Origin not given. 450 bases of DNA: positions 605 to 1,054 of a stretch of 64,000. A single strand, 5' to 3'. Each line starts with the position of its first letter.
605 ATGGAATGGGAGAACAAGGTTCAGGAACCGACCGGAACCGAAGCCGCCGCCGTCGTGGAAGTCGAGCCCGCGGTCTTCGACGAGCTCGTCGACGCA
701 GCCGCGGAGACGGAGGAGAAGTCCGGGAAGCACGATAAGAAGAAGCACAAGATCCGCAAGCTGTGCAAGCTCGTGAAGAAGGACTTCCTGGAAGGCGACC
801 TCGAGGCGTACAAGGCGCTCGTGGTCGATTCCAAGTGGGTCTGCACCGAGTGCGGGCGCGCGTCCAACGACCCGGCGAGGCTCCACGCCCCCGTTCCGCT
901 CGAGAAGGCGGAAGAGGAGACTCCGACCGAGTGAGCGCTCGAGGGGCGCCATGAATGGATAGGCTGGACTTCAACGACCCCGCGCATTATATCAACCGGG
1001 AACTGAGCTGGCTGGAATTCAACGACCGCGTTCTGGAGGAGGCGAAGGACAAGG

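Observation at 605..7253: Polyphosphate supercluster with two uncharacterised accessory proteins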

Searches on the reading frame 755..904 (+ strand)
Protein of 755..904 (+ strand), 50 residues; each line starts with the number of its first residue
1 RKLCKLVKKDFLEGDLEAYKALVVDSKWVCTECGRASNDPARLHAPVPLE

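Call 36: find_homologous_proteins(query=A2, max_evalue=0.001)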
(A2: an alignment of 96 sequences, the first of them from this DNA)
Query A2 (96 sequences) (50 aa, profile of the alignment): 129 proteins with E <= 0.001 among 177 candidates; the best 120 are listed.
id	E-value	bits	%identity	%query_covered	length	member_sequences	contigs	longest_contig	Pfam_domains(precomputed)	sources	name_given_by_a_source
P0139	1.5e-19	87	53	98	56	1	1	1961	-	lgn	-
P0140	4.0e-19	86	48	96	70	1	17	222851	-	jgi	jgi:hypothetical protein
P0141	9.9e-19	85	46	78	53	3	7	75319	-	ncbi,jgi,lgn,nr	ncbi:MAG: hypothetical protein PWP51_2165 [Clostridiales bacterium]|jgi:hypothetical protein|nr:hypo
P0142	1.3e-18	84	40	100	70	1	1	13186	-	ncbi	-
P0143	2.7e-18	83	46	96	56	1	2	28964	-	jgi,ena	jgi:hypothetical protein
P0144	6.9e-18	82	46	70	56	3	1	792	-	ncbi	-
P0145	7.1e-18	82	57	74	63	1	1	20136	-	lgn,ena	-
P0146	1.2e-17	81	50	96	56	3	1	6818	-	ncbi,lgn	-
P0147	1.6e-17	81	48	96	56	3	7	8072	-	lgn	-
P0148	1.8e-17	81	51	82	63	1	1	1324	-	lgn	-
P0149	1.9e-17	81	54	100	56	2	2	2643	-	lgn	-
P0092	5.4e-17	79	35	98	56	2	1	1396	-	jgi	-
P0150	6.0e-17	79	50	100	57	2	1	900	-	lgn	-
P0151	7.0e-17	79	47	94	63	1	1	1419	-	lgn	-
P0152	9.9e-17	78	35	74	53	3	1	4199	-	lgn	-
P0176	4.7e-15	73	37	98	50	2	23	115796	-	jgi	jgi:hypothetical protein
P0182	6.5e-15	72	38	100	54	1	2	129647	-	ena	-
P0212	7.4e-14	69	47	98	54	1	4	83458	-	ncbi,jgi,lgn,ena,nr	ncbi:MAG: hypothetical protein H6Q00_1249 [Holophagaceae bacterium]|nr:hypothetical protein [Holopha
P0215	1.0e-13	69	36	50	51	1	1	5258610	-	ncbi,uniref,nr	ncbi:hypothetical protein LPW11_21960 [Geomonas sp. RF6]|uniref:hypothetical protein n=1 Tax=Geomona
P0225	3.0e-13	67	47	72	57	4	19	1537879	-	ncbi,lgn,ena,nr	ncbi:MAG: hypothetical protein IPF56_00460 [Chloroflexi bacterium]|nr:hypothetical protein [Chlorofl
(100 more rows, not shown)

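Call 38: find_encoding_contigs(protein=P0215, flank=6000, max_places=2)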
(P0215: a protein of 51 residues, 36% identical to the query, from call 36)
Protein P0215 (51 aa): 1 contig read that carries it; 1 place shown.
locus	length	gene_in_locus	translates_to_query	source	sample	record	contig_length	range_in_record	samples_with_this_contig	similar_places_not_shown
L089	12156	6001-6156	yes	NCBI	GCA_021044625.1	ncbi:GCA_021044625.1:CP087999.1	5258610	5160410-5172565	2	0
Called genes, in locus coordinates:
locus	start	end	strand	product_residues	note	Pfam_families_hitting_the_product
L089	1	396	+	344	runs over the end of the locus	PF01569:PAP2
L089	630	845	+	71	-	-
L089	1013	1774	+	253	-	PF00005:ABC_tran, PF13304:AAA_21 (faint)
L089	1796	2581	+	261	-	PF03649:UPF0014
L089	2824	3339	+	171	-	PF00300:His_Phos_1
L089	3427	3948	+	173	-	-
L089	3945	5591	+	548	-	PF02541:Ppx-GppA, PF21447:Ppx-GppA_III, PF01966:HD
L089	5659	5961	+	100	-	-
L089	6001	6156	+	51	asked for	-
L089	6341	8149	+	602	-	PF05157:MshEN, PF00437:T2SSE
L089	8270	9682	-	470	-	PF00072:Response_reg, PF00158:Sigma54_activat, PF14532:Sigma54_activ_2, PF07728:AAA_5 (faint), PF25601:AAA_lid_14, PF02954:HTH_8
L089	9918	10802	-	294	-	PF05157:MshEN, PF00072:Response_reg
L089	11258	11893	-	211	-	PF04536:TPM_phosphatase (weak)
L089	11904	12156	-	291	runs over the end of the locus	PF04536:TPM_phosphatase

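Call 39: find_encoding_contigs(protein=P0225, flank=6000, max_places=3)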
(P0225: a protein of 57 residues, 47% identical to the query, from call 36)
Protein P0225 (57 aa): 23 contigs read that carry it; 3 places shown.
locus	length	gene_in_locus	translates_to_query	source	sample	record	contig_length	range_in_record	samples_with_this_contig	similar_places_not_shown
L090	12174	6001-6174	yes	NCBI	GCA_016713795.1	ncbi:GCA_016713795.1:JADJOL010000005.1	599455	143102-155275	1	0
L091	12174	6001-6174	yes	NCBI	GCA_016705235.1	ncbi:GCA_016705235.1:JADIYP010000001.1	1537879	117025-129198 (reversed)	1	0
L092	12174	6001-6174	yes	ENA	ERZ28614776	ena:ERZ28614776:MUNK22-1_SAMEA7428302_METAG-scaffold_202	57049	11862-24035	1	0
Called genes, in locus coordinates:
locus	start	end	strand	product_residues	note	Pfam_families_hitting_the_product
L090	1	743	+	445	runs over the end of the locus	PF01546:Peptidase_M20 (weak), PF04389:Peptidase_M28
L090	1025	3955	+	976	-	PF00989:PAS (weak), PF01590:GAF, PF13185:GAF_2, PF00989:PAS, PF08448:PAS_4, PF13426:PAS_9, PF02518:HATPase_c, PF00072:Response_reg, +4 more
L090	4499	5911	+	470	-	PF00696:AA_kinase, PF13840:ACT_7 (weak), PF22468:ACT_9, PF01842:ACT, PF13840:ACT_7, PF22468:ACT_9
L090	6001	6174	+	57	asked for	-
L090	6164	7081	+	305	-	PF00106:adh_short, PF01370:Epimerase (weak), PF08659:KR, PF13561:adh_short_C2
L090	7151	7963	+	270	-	PF02673:BacA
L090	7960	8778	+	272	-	PF03466:LysR_substrate (weak), PF12849:PBP_like_2, PF12727:PBP_like (weak)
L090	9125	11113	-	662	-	PF22039:HUTI_composite_bact (faint), PF01979:Amidohydro_1, PF07969:Amidohydro_3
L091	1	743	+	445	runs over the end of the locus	PF01546:Peptidase_M20 (weak), PF04389:Peptidase_M28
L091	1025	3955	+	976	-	PF00989:PAS (weak), PF01590:GAF, PF13185:GAF_2, PF00989:PAS, PF08448:PAS_4, PF13426:PAS_9, PF02518:HATPase_c, PF00072:Response_reg, +4 more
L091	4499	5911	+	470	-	PF00696:AA_kinase, PF13840:ACT_7 (weak), PF22468:ACT_9, PF01842:ACT, PF13840:ACT_7, PF22468:ACT_9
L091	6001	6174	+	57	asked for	-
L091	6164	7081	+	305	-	PF00106:adh_short, PF01370:Epimerase (weak), PF08659:KR, PF13561:adh_short_C2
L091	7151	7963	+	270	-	PF02673:BacA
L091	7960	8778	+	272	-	PF03466:LysR_substrate (weak), PF12849:PBP_like_2, PF12727:PBP_like (weak)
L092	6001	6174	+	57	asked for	-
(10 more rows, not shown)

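Call 40: find_encoding_contigs(protein=P0140, flank=6000, max_places=3)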
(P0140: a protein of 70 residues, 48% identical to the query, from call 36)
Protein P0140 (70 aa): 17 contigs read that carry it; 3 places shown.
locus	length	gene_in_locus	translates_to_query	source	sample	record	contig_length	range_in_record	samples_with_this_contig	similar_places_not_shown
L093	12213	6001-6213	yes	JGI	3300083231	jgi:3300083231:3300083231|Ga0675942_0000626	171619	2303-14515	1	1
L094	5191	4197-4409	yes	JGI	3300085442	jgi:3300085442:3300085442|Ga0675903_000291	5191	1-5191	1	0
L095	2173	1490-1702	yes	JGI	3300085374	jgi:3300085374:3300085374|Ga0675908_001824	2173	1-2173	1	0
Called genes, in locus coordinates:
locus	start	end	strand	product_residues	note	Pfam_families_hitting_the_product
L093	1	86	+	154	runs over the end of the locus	PF01927:Mut7-C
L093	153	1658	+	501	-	PF13505:OMP_b-brl (weak), PF18884:TSP3_bac (faint), PF00691:OmpA, PF05359:DUF748 (faint)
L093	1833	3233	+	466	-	PF13505:OMP_b-brl, PF00691:OmpA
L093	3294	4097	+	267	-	PF05552:MS_channel_1st_1, PF21088:MS_channel_1st (weak), PF00924:MS_channel_2nd, PF21082:MS_channel_3rd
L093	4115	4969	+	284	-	PF11276:DUF3078 (weak)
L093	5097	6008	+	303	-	PF01641:SelR, PF01625:PMSR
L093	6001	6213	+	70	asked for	-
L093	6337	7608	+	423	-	PF00144:Beta-lactamase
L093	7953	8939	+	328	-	-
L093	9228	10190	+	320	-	-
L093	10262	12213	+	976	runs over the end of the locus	-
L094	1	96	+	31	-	?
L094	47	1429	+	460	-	PF13505:OMP_b-brl, PF00691:OmpA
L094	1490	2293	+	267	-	PF05552:MS_channel_1st_1, PF21088:MS_channel_1st (weak), PF00924:MS_channel_2nd, PF21082:MS_channel_3rd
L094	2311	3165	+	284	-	PF11276:DUF3078 (weak)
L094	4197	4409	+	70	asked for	-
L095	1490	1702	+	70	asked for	-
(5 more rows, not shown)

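Call 42: find_related_loci(query=A3, collection=metagenome_contigs, flank=10000)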
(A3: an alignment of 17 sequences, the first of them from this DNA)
Query A3 (50 aa) in metagenome_contigs; peptide patterns used: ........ (x = any residue, [..] = any of these).
41 stretches matched a pattern; 7 encode a relative of the query (tblastn E <= 1e-3); 7 distinct loci.
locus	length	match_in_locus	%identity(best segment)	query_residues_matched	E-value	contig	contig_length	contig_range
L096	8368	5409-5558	100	1-50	7e-32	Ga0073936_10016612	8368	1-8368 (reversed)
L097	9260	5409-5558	100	1-50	7e-32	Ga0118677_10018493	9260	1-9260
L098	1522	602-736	60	3-47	2e-12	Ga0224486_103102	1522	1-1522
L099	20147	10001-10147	43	2-50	6e-11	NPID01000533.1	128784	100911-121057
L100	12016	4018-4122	40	3-37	9e-7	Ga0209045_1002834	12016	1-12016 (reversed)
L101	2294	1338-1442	40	3-37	9e-7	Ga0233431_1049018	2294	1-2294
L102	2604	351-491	36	3-49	2e-6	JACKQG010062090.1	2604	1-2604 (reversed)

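Call 44: find_encoding_contigs(protein=P0141, flank=6000, max_places=2)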
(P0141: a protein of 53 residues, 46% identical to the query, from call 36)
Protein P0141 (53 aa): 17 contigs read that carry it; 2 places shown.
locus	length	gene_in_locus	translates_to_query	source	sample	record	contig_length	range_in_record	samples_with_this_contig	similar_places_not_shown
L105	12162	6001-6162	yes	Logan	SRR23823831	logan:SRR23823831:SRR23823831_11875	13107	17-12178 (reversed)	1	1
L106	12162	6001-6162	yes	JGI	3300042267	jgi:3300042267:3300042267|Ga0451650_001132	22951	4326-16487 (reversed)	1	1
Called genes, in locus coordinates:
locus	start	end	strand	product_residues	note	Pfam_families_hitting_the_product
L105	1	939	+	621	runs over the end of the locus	?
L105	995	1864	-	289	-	PF00126:HTH_1, PF03466:LysR_substrate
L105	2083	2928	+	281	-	PF00892:EamA (weak), PF00893:Multi_Drug_Res (faint), PF06800:Sugar_transport (weak), PF00892:EamA, PF05653:Mg_trans_NIPA (weak)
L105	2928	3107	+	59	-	-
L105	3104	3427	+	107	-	PF01906:YbjQ_1, PF23025:YbjQ_2 (weak)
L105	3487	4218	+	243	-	PF00881:Nitroreductase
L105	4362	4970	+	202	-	-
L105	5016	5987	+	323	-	-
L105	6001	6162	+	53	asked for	-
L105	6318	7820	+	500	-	PF02541:Ppx-GppA (weak)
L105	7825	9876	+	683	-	PF13089:PP_kinase_N, PF02503:PP_kinase, PF17941:PP_kinase_C_1, PF13091:PLDc_2 (faint), PF13090:PP_kinase_C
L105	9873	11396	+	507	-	PF02541:Ppx-GppA, PF21447:Ppx-GppA_III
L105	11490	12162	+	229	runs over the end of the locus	?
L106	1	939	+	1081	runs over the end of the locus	PF08455:SNF2_assoc, PF00176:SNF2-rel_dom, PF04851:ResIII, PF00271:Helicase_C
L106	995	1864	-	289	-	PF00126:HTH_1, PF03466:LysR_substrate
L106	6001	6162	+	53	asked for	-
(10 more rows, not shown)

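Call 45: find_encoding_contigs(protein=P0212, flank=6000, max_places=2)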
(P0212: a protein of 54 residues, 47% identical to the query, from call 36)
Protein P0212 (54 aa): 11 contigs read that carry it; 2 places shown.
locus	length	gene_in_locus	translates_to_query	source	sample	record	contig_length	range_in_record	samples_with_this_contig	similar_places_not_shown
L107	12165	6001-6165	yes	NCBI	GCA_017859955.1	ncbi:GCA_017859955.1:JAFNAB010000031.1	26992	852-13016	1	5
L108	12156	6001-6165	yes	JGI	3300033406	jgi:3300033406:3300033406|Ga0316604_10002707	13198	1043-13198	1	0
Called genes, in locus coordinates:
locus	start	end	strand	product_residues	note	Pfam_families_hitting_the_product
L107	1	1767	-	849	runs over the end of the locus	PF00069:Pkinase, PF01636:APH (faint), PF07714:PK_Tyr_Ser-Thr, PF26549:Tricorn_N (faint)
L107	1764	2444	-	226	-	-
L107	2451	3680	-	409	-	PF08245:Mur_ligase_M (faint), PF02875:Mur_ligase_C (weak), PF27239:FOL3_C (faint)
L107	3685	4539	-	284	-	PF02195:ParB_N, PF17762:HTH_ParB, PF23552:ParB_C (weak)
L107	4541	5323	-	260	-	PF00142:Fer4_NifH (weak), PF01656:CbiA, PF02374:ArsA_ATPase (weak), PF06564:CBP_BcsQ, PF09140:MipZ, PF10609:ParA, PF13614:AAA_31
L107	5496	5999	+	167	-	PF00210:Ferritin, PF02915:Rubrerythrin (weak)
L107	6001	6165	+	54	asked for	-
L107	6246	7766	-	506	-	PF10150:RNase_E_G, PF20833:RNase_E_G_Thio (faint)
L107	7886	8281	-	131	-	PF02261:Asp_decarbox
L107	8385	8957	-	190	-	PF05036:SPOR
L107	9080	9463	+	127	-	PF00507:Oxidored_q4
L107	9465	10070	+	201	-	PF01058:Oxidored_q6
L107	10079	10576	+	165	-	PF00329:Complex1_30kDa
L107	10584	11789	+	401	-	PF00346:Complex1_49kDa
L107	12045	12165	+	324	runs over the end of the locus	PF02574:S-methyl_trans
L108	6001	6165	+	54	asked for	-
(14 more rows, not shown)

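Call 49: search_solved_structures(query=A2, max_evalue=10, show_alignments=2)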
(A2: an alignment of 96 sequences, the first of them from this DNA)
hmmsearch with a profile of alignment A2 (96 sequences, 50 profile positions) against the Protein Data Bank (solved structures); distinct sequences matched with E-value up to 10: 58.
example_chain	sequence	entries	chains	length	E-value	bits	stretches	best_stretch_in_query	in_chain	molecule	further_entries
5v3g_D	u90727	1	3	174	2.4e-18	68.9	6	28-43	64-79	PR domain zinc finger protein 9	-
5egb_A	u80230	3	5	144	9.6e-15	57.4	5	28-43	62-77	Histone-lysine N-methyltransferase PRDM9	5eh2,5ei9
3jbn_Ah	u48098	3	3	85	0.0086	19.1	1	21-40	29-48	60S ribosomal protein eL43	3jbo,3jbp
8tpu_Ah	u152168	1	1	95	0.011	18.8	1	21-40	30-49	Large ribosomal subunit protein eL43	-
3j79_h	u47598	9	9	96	0.011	18.8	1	21-40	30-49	60S ribosomal protein eL43 | 60S ribosomal protein L37a | Large ribosomal subunit protein eL43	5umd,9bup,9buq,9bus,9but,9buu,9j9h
8cuc_E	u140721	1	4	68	0.11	15.5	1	28-43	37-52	Sal-like protein 4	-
1ysh_D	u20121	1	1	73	0.13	15.4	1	21-41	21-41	ribosomal protein L37a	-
8a4i_I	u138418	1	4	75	0.13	15.3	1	28-43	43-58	Sal-like protein 4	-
7y3l_A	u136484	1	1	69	0.17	14.9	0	28-43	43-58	Sal-like protein 3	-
7y3i_A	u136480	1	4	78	0.17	14.9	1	28-43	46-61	Sal-like protein 4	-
7y3k_A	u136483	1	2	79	0.18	14.9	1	28-43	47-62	Sal-like protein 4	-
7mc1_A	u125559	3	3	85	0.2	14.8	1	28-43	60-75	Isoform 2 of Zinc finger and BTB domain-containing protein 17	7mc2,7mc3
4v3p_Lm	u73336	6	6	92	0.23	14.5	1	21-41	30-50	60S ribosomal protein L37a, expressed | 60S ribosomal protein L43E | 60S ribosomal protein eL43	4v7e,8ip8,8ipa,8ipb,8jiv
1bbo_A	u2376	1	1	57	0.32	14.1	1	27-45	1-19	HUMAN ENHANCER-BINDING PROTEIN MBP-1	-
9up5_A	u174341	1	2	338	0.34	14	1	24-39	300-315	Lipopolysaccharide assembly protein B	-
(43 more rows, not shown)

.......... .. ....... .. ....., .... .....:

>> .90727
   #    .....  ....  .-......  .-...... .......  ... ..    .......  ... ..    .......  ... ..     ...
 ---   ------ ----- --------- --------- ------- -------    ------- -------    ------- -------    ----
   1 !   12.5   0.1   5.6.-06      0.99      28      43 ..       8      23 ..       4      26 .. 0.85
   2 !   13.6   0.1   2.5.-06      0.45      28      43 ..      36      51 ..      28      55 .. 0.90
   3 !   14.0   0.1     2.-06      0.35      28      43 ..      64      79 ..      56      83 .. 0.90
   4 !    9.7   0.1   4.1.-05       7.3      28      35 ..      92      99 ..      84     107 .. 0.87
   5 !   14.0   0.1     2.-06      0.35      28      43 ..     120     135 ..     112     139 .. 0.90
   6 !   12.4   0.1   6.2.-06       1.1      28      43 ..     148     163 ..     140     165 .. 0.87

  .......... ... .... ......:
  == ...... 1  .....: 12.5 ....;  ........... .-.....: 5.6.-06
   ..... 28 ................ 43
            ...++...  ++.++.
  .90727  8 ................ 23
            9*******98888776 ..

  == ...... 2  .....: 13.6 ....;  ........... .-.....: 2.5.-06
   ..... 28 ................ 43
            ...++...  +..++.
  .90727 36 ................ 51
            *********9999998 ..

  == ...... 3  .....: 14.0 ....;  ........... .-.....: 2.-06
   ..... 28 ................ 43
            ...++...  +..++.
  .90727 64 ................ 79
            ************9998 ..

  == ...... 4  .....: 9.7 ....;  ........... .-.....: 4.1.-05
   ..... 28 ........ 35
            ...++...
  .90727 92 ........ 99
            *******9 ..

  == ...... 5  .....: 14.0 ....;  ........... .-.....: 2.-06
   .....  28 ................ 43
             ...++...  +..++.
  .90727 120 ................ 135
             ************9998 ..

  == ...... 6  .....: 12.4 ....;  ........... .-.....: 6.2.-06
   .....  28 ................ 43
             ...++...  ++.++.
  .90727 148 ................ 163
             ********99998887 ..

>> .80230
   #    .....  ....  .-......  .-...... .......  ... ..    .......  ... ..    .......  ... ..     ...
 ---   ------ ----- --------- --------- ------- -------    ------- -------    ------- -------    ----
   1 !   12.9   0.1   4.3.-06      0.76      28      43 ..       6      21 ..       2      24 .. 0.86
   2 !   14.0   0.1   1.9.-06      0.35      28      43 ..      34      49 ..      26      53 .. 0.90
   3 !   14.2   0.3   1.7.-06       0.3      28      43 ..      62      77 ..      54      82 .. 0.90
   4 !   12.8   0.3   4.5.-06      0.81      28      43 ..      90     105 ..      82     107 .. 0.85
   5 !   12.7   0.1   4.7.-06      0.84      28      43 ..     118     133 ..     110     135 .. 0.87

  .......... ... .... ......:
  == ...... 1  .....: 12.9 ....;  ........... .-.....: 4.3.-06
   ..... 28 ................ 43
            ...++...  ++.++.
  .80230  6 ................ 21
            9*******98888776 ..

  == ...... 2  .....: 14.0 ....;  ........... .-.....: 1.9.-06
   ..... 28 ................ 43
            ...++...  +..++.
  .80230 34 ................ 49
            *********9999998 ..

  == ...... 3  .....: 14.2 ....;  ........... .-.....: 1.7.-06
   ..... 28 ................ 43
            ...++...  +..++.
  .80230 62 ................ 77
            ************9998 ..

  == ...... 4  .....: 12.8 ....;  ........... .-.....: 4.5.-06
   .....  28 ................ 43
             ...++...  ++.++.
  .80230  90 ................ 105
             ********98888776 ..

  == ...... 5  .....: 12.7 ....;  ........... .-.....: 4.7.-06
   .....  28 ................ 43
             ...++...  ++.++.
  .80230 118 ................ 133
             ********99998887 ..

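Call 58: search_protein_families(library=pfam, proteins=[L105:5016-5987:+, L105:4362-4970:+, L089:3427-3948:+, L089:5659-5961:+], max_evalue=0.001)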
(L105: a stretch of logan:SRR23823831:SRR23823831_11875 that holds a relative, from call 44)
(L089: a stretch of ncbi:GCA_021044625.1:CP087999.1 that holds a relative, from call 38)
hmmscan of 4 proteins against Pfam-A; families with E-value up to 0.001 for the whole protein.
L105:5016-5987:+ (323 aa): 0 families

L105:4362-4970:+ (202 aa): 0 families

L089:3427-3948:+ (173 aa): 1 family
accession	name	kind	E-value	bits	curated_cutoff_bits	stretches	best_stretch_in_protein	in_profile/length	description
PF14520.12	HHH_5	-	4.2e-05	24.4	27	1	5-57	2-54/57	Helix-hairpin-helix domain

L089:5659-5961:+ (100 aa): 0 families

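Call 67: find_encoding_contigs(protein=P0176, flank=6000, max_places=2)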
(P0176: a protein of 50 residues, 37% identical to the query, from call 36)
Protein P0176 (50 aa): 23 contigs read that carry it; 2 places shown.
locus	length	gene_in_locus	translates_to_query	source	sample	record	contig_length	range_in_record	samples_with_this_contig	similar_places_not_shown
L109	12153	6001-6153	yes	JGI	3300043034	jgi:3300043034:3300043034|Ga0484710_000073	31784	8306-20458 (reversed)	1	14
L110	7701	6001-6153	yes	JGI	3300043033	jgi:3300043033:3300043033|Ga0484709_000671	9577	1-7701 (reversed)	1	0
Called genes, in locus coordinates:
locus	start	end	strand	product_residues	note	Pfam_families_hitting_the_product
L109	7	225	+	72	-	-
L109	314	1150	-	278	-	PF13489:Methyltransf_23, PF00398:RrnaAD (weak), PF13847:Methyltransf_31 (weak), PF08241:Methyltransf_11 (weak), PF08242:Methyltransf_12 (weak), PF13649:Methyltransf_25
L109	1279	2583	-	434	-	PF07752:S-layer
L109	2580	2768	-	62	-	-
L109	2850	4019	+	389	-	PF01497:Peripla_BP_2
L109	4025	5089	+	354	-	PF01032:FecCD, PF00950:ABC-3 (weak)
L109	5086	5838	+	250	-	PF00005:ABC_tran, PF13304:AAA_21 (faint)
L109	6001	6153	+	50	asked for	-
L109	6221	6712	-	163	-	PF02915:Rubrerythrin, PF21349:RUBY_RBDX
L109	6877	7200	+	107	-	PF14947:HTH_45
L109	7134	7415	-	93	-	-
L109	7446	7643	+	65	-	-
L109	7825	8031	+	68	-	-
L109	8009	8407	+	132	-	-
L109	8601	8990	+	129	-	-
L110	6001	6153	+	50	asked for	-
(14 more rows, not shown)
